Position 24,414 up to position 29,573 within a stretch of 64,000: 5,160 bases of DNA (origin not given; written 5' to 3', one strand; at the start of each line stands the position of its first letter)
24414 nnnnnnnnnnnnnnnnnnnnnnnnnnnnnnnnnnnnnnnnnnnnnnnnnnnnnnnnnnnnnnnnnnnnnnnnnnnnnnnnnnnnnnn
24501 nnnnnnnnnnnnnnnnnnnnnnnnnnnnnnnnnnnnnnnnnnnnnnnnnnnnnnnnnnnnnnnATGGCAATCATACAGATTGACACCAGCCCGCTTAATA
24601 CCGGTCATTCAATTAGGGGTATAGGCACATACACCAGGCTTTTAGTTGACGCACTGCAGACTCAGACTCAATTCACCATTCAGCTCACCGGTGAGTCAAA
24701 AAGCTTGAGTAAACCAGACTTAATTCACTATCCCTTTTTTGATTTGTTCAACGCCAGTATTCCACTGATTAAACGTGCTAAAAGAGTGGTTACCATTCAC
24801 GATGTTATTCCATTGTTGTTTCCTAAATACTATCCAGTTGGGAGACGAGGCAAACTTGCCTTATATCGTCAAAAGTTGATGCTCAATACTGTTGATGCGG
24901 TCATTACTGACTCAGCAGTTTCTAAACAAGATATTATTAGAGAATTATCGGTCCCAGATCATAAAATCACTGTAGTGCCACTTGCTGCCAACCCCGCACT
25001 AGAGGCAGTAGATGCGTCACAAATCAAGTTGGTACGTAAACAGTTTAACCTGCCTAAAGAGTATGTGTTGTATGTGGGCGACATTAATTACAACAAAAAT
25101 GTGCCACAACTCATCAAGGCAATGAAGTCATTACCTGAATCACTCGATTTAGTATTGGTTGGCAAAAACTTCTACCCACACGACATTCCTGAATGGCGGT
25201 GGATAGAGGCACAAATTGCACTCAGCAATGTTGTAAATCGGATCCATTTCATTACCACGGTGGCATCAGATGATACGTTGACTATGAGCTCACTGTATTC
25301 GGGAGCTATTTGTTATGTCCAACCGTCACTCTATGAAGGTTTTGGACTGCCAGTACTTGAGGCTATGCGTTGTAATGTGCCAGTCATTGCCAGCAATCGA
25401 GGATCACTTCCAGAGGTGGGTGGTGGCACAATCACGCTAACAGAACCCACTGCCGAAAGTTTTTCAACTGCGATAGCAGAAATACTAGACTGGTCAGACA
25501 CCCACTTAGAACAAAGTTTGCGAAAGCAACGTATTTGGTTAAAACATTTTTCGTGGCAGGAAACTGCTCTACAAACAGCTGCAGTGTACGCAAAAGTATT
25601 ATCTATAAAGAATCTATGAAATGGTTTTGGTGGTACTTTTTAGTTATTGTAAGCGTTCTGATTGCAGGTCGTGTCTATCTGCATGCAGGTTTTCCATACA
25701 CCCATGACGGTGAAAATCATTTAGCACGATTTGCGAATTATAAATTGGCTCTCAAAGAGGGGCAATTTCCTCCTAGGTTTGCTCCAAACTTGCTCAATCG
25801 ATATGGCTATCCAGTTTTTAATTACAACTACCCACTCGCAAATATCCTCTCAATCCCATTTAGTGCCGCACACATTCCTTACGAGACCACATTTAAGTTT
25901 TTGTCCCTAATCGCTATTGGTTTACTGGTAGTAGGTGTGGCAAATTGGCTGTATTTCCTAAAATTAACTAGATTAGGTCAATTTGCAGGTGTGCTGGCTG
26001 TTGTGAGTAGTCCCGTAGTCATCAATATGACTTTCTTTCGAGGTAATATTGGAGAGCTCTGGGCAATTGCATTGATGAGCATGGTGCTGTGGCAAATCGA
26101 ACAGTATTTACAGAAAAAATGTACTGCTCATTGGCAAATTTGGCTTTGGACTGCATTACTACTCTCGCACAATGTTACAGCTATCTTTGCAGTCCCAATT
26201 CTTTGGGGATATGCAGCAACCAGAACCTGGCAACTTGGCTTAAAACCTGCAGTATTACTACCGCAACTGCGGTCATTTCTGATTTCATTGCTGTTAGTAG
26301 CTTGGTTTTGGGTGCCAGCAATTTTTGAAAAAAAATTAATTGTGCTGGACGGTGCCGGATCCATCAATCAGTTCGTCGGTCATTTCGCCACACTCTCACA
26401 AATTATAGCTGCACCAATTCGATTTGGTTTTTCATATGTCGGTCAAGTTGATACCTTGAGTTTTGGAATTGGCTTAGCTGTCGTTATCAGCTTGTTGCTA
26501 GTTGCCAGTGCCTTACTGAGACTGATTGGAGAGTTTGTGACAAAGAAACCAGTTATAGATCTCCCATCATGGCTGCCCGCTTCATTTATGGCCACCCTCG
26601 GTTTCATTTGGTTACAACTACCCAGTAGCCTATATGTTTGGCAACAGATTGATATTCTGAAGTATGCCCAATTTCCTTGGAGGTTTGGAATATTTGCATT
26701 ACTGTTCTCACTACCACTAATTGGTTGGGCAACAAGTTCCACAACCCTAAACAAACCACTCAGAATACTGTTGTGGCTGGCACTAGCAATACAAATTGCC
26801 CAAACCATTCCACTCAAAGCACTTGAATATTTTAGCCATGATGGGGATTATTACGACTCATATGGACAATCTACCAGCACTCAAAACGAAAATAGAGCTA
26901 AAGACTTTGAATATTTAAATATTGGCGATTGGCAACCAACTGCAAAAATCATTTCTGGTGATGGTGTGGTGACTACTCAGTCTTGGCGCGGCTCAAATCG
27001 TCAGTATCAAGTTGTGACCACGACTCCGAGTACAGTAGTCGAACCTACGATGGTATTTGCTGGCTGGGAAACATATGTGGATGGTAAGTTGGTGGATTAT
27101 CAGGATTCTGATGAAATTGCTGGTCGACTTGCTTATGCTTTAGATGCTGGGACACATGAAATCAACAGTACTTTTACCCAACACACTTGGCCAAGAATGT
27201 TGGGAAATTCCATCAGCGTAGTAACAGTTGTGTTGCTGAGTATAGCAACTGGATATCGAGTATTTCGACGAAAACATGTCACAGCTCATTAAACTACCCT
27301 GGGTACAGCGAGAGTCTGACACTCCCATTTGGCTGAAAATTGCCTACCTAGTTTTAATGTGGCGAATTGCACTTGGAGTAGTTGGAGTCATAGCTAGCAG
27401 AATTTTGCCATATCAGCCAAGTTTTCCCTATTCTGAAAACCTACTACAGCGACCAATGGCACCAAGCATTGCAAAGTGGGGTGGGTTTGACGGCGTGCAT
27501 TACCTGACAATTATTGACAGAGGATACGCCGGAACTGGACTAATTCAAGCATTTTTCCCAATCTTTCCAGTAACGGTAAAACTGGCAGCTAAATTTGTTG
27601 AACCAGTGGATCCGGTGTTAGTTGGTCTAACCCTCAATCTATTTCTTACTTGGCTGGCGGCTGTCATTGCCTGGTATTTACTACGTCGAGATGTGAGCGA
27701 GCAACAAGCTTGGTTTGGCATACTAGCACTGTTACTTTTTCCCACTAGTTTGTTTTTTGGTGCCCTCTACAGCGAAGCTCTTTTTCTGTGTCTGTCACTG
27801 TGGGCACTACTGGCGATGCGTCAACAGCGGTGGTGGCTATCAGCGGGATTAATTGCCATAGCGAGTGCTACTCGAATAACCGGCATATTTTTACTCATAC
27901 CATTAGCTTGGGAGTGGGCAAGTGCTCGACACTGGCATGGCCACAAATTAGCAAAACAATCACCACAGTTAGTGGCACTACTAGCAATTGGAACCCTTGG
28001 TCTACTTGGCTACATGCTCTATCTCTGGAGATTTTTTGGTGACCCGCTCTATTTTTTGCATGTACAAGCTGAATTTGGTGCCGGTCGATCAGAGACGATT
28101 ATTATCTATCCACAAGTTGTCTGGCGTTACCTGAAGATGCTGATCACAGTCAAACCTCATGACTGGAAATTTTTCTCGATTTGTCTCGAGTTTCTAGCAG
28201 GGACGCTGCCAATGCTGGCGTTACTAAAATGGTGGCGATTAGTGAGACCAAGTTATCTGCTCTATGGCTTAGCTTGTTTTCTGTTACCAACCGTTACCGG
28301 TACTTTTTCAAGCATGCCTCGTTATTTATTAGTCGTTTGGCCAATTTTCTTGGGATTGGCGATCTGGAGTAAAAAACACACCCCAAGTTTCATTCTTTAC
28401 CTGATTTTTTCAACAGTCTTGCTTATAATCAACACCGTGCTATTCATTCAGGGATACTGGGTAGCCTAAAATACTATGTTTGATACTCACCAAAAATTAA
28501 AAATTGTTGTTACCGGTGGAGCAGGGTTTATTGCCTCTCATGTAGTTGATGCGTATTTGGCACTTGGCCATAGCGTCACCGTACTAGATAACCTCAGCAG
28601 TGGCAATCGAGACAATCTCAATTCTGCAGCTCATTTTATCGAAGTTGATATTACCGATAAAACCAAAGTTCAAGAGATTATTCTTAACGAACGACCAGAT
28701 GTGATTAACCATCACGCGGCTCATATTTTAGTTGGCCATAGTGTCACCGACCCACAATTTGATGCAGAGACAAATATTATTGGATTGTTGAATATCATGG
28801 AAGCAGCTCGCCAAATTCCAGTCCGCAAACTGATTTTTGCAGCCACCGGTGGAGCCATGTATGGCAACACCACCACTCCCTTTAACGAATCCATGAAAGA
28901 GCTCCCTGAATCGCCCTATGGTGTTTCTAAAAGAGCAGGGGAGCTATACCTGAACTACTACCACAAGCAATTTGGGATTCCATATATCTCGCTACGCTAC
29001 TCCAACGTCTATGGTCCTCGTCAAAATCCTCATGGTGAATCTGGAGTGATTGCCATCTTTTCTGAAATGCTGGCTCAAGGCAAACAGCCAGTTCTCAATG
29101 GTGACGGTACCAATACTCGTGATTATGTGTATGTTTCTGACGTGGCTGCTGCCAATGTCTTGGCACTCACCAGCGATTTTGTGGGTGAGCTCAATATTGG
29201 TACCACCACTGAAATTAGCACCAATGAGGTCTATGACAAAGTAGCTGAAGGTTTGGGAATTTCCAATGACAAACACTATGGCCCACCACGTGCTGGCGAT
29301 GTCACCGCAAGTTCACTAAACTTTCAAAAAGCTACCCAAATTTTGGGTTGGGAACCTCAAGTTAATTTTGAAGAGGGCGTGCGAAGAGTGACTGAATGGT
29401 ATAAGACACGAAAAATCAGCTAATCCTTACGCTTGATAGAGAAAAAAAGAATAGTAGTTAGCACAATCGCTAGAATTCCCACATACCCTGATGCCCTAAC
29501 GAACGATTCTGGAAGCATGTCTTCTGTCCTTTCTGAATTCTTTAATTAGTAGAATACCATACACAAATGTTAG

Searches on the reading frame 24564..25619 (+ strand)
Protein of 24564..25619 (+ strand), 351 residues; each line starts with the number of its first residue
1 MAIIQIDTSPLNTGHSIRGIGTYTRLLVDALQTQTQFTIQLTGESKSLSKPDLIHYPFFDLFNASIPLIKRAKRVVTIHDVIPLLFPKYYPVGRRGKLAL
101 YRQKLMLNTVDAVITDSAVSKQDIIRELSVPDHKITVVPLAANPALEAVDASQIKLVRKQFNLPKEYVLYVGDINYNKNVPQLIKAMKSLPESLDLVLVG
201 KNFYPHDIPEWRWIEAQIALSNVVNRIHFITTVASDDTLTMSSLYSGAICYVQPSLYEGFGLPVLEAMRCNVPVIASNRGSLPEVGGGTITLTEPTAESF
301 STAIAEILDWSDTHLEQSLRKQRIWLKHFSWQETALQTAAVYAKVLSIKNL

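Call 16: search_protein_families(library=pfam, proteins=[window:24564-25619:+], max_evalue=0.0001)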
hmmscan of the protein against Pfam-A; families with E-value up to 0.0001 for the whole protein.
window:24564-25619:+ (351 aa): 5 families
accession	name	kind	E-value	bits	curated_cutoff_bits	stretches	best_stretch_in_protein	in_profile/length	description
PF00534.26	Glycos_transf_1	-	3.4e-26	92.2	26.4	1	160-311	10-159/172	Glycosyl transferases group 1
PF13692.12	Glyco_trans_1_4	-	4.7e-22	79.2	27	1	167-308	3-140/142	Glycosyl transferases group 1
PF13439.12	Glyco_transf_4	-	7.6e-11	42.8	28.5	1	47-142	70-166/170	Glycosyltransferase Family 4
PF13579.12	Glyco_trans_4_4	-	3.5e-08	34.4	29.7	1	49-140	70-157/158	Glycosyl transferase 4-like domain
PF20706.3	GT4-conflict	-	2.6e-06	27.1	26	1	235-279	269-313/385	Family 4 Glycosyltransferase in conflict systems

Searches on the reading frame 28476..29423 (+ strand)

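Call 8: search_protein_families(library=pfam, proteins=[window:28476-29423:+], max_evalue=0.01)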
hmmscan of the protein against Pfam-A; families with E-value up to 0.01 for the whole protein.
window:28476-29423:+ (315 aa): 9 families
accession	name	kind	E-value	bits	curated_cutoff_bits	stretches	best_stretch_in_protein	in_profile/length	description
PF01370.27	Epimerase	-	1.6e-61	208.2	20.9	1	10-242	1-240/240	NAD dependent epimerase/dehydratase family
PF16363.11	GDP_Man_Dehyd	-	2.1e-56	192.3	27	1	12-304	2-331/332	GDP-mannose 4,6 dehydratase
PF01073.25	3Beta_HSD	-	1.3e-19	70.8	22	1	11-231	1-229/280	3-beta hydroxysteroid dehydrogenase/isomerase family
PF04321.23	RmlD_sub_bind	-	5.1e-16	59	27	1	9-183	2-156/287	RmlD substrate binding domain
PF02719.21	Polysacc_synt_2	-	5.8e-12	45.8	20.2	1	11-224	2-210/293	Polysaccharide biosynthesis protein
PF07993.18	NAD_binding_4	-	2.2e-07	30.7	20.1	1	71-211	86-242/258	Male sterility protein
PF13460.12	NAD_binding_10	-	1.1e-05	25.9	27.2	1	14-160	1-132/184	NAD(P)H-binding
PF05368.20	NmrA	-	0.003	17.6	27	1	7-69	2-67/298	NmrA-like family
PF00106.31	adh_short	-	0.0046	16.9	26.6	1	10-69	3-68/195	short chain dehydrogenase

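Call 68: search_protein_families(library=ncbifam, proteins=[window:28476-29423:+], max_evalue=1e-10)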
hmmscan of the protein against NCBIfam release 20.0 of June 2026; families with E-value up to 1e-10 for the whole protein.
window:28476-29423:+ (315 aa): 17 families
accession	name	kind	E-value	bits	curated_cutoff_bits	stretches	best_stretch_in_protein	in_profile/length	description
TIGR01179.1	galE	equivalog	1e-52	179.1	262.3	1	9-312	1-328/332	UDP-glucose 4-epimerase GalE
TIGR01181.1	dTDP_gluc_dehyt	equivalog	2e-52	178.3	365.1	1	9-312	1-314/321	dTDP-glucose 4,6-dehydratase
TIGR04180.1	EDH_00030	hypoth_equivalog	3.7e-39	134.5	475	1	10-296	1-296/297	NAD-dependent 4,6-dehydratase LegB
NF011728.1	PRK15181.1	equivalog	1.2e-38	133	760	1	10-311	18-339/348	Vi polysaccharide biosynthesis UDP-N-acetylglucosaminuronic acid C-4 epimerase TviC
NF007490.0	PRK10084.1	subfamily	4.1e-32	111.5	649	2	136-311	155-336/361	dTDP-glucose 4,6-dehydratase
TIGR02197.1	heptose_epim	equivalog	2.6e-30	105.7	274.6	1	10-310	1-314/316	ADP-glyceromanno-heptose 6-epimerase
NF007956.0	PRK10675.1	subfamily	4.6e-30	104.9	394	1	9-308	2-328/338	UDP-glucose 4-epimerase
NF007582.0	PRK10217.1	equivalog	2.8e-29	102.3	698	1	9-311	3-333/355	dTDP-glucose 4,6-dehydratase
TIGR02622.1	CDP_4_6_dhtase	equivalog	6.6e-25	88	278.45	1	6-166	3-172/352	CDP-glucose 4,6-dehydratase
NF047922.1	GDPFucSynFcl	equivalog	1.7e-23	83.6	500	1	54-311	34-303/308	GDP-L-fucose synthase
NF008360.0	PRK11150.1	equivalog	3.7e-22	78.9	452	1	10-256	2-250/310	ADP-glyceromanno-heptose 6-epimerase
NF043036.1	ErythonDh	equivalog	1e-15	57.8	325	1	8-168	1-169/321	D-erythronate dehydrogenase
TIGR01214.1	rmlD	equivalog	3.1e-15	56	224.05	1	9-182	1-154/285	dTDP-4-dehydrorhamnose reductase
TIGR03466.1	HpnA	hypoth_equivalog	3.3e-15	55.8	367.65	1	9-299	2-283/327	hopanoid-associated sugar epimerase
NF042422.1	oxyalk_red_OleD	equivalog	5.4e-15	55.6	580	1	8-251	1-235/329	2-alkyl-3-oxoalkanoate reductase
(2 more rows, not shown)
